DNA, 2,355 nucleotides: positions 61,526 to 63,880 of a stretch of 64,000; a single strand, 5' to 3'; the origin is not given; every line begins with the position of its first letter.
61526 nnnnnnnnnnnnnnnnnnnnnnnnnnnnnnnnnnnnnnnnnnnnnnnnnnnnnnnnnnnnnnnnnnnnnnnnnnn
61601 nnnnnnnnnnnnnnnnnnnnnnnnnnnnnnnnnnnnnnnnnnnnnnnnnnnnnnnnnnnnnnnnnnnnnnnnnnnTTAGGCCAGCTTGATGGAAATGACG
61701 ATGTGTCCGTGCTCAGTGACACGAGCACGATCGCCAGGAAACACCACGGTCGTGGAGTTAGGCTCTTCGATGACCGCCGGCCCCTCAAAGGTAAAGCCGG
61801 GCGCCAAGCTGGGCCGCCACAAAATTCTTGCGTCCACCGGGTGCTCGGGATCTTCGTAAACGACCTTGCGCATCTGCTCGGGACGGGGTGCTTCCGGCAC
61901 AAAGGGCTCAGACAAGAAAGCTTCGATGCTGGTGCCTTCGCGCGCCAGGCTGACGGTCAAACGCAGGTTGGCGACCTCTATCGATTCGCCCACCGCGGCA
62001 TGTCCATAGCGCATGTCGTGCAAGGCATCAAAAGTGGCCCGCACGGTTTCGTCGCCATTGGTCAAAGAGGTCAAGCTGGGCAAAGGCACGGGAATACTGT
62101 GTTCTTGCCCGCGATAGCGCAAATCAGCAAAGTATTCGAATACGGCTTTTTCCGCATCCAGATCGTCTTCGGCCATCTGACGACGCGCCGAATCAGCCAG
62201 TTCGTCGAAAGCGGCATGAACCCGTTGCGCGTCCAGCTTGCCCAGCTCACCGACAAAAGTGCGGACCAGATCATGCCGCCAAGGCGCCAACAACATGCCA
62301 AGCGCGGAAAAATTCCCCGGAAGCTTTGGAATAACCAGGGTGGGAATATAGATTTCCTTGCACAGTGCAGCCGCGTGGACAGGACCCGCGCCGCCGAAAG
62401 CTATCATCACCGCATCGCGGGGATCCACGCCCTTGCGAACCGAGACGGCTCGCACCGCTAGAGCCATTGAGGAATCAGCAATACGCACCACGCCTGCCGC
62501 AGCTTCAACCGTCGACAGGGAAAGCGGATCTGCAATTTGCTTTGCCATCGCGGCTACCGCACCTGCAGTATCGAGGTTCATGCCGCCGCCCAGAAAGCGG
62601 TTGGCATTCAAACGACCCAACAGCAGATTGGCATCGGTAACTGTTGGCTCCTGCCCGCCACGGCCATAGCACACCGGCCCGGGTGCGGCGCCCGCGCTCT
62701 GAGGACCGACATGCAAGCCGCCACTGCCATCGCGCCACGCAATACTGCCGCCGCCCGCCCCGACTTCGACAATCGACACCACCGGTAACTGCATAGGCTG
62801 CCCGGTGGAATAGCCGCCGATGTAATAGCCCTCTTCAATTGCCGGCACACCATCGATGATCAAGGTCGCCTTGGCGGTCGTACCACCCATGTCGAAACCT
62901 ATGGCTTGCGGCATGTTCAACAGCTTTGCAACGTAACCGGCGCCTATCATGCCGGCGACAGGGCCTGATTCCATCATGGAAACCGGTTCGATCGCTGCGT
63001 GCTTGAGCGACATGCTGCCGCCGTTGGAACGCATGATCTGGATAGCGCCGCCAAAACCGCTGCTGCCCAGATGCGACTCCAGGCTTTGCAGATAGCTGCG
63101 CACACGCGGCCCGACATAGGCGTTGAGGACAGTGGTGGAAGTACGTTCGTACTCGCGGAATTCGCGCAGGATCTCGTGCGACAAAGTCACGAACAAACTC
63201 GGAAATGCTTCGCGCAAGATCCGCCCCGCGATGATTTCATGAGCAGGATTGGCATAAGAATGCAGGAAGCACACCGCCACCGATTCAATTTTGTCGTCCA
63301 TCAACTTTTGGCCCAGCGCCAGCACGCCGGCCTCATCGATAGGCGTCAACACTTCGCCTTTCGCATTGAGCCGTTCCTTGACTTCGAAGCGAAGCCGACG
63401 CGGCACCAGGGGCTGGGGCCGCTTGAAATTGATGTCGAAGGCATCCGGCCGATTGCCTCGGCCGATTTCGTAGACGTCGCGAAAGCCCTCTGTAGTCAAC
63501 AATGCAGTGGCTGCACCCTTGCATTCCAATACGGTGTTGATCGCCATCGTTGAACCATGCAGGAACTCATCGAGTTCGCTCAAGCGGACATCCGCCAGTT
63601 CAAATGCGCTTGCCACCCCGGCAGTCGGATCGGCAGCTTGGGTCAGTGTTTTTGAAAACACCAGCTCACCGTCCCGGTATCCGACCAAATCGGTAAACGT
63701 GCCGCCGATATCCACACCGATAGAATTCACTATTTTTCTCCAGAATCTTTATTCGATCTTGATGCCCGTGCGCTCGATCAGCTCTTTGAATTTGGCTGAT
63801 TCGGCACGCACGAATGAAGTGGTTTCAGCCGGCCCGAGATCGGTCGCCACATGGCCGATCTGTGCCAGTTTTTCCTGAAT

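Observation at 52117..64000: Candidate undescribed catabolic pathway: hydantoinase A/B + paired M24-fold proteins + MmgE/PrpD + amidohydrolase + LysR + three Bug binding proteins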

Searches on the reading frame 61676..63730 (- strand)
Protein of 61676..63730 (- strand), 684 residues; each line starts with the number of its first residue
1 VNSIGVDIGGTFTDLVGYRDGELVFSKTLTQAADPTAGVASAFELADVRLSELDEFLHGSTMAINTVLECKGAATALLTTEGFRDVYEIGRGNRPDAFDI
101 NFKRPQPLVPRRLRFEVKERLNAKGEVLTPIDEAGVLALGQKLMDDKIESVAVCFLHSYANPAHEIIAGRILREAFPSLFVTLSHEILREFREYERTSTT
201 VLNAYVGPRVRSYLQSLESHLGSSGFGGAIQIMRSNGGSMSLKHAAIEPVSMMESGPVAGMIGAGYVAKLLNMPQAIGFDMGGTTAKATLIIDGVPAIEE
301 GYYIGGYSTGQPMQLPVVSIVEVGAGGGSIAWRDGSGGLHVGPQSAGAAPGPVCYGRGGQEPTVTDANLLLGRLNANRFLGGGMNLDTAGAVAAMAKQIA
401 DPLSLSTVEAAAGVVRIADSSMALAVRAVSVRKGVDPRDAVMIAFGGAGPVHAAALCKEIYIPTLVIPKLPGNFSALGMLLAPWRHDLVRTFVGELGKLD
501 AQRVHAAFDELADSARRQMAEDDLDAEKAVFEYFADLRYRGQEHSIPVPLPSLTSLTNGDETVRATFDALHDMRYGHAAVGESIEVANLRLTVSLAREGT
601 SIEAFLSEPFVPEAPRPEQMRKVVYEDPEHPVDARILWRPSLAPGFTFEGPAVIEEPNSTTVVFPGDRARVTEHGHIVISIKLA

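Call 3: search_protein_families(library=pfam, proteins=[window:61676-63730:-])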
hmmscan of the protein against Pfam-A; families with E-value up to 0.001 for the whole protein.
window:61676-63730:- (684 aa): 3 families
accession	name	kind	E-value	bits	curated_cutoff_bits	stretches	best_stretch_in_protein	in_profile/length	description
PF01968.24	Hydantoinase_A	-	1.7e-93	313.5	22.9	1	196-487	1-290/291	Hydantoinase/oxoprolinase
PF05378.19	Hydant_A_N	-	7.4e-50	169.5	25.2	1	4-175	2-175/176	Hydantoinase/oxoprolinase N-terminal region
PF19278.4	Hydant_A_C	-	4.6e-12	46.2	21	1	501-674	11-185/193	Hydantoinase/oxoprolinase C-terminal domain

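Call 4: search_protein_families(library=ncbifam, proteins=[window:61676-63730:-])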
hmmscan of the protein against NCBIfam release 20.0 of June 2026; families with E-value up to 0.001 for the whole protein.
window:61676-63730:- (684 aa): 3 families
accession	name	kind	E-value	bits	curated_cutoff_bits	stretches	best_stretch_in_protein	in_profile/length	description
NF050156.1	CapLactmsAlpCapA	equivalog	2e-143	479.2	1000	1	4-680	3-686/689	caprolactamase subunit alpha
NF042975.2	AcphenoCarb_ApcC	equivalog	2.3e-93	313.7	1500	1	1-678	8-708/733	acetophenone carboxylase subunit gamma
NF042960.1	AcphenoCarb_ApcA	equivalog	3e-57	194.3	1250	1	135-676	125-652/658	acetophenone carboxylase subunit alpha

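Call 9: find_encoding_contigs(protein=window:61676-63730:-, flank=10000, max_places=6)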
Protein window:61676-63730:- (684 aa): no gene with exactly this product is on record in the collection.

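Call 33: search_solved_structures(query=window:61676-63730:-, max_evalue=0.00001)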
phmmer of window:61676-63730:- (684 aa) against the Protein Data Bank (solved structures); distinct sequences matched with E-value up to 0.00001: 6.
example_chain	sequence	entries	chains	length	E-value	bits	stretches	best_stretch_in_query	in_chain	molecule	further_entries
7hk5_A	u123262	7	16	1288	1.1e-138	466.8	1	1-680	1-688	N-methylhydantoinase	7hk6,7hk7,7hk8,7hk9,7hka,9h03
6yra_A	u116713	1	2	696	1.2e-100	341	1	4-670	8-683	5-oxoprolinase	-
5l9w_B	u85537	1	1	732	2.5e-90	307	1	1-679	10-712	Acetophenone carboxylase gamma subunit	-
5m45_B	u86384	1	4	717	6.6e-67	229.6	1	4-666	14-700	Acetone carboxylase beta subunit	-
5svb_B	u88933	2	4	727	1.8e-66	228.2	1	4-666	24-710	Acetone carboxylase beta subunit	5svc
5l9w_b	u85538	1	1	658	2.2e-44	155.2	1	135-675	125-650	Acetophenone carboxylase alpha subunit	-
